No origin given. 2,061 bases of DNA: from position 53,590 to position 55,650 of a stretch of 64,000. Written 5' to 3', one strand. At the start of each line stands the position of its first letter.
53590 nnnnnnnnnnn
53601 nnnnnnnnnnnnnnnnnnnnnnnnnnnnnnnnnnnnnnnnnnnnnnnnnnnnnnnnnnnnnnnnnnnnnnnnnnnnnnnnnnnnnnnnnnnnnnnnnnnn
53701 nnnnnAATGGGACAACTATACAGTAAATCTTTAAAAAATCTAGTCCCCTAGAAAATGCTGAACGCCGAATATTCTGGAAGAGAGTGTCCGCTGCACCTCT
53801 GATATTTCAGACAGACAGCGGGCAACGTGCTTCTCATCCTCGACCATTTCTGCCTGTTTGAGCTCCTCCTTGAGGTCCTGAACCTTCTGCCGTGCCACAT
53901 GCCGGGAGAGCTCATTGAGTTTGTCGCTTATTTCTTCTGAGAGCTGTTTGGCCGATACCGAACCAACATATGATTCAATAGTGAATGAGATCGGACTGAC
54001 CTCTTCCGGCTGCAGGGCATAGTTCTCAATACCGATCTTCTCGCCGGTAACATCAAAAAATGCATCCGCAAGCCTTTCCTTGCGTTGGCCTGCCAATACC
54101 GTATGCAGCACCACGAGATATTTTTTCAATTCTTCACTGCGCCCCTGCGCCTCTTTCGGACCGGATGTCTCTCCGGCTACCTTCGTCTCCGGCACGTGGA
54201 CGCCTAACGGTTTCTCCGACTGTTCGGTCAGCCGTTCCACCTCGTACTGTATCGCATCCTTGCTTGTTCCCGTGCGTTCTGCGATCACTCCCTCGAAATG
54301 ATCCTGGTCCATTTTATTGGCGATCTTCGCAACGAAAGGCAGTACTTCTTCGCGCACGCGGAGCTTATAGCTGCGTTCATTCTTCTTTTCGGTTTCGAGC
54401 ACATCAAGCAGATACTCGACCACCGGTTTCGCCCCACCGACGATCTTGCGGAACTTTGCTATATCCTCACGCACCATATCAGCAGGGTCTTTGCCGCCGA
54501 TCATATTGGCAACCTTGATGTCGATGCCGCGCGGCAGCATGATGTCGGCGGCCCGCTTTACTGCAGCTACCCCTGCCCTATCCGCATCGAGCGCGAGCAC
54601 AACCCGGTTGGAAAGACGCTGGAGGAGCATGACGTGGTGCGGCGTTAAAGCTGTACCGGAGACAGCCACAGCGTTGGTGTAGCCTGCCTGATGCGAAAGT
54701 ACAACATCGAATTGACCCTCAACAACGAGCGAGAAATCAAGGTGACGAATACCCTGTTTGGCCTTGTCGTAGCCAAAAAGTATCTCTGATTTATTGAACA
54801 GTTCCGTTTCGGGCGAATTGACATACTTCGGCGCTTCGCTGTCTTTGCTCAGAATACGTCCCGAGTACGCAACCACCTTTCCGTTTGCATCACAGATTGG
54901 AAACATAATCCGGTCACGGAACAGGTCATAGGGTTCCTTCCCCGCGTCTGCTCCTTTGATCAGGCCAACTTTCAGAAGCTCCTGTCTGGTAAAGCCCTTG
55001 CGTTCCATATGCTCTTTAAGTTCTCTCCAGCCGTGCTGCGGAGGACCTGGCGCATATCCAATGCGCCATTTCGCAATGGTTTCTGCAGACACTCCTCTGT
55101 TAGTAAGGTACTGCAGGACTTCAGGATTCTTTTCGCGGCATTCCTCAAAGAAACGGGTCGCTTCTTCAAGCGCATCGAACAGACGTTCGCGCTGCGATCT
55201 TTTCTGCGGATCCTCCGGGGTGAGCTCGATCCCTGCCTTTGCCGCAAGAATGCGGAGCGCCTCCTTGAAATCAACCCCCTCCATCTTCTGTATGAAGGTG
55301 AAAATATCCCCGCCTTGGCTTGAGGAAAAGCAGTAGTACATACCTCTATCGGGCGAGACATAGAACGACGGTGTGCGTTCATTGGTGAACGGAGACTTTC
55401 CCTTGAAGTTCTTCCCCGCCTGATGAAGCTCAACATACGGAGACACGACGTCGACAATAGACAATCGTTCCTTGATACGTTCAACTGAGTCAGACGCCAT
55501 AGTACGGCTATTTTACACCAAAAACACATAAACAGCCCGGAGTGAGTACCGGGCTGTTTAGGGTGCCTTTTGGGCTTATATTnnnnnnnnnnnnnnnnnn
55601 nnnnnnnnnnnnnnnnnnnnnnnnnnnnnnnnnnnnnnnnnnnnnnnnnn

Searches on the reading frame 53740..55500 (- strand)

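Call 42: search_protein_families(library=pfam, proteins=[window:53740-55500:-], max_evalue=0.00001)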
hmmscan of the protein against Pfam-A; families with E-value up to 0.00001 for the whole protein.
window:53740-55500:- (586 aa): 6 families
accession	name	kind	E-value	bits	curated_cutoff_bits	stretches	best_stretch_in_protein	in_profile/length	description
PF08275.17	DNAG_N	-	2.2e-40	138.2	26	1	123-248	9-128/128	DNA primase catalytic core, N-terminal domain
PF01807.25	Zn_ribbon_DnaG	-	4.4e-29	100.6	24.9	1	3-94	3-94/98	CHC2 zinc finger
PF13155.12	Toprim_2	-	1.1e-17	64.5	22.1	1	259-342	2-87/88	Toprim-like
PF13662.12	Toprim_4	-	1.5e-16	60.8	25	1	258-331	4-84/85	Toprim domain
PF01751.28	Toprim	-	5.5e-10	39.7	23.1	1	258-330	3-93/96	Toprim domain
PF13362.12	Toprim_3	-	2.9e-06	28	27.2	1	258-345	3-91/95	Toprim domain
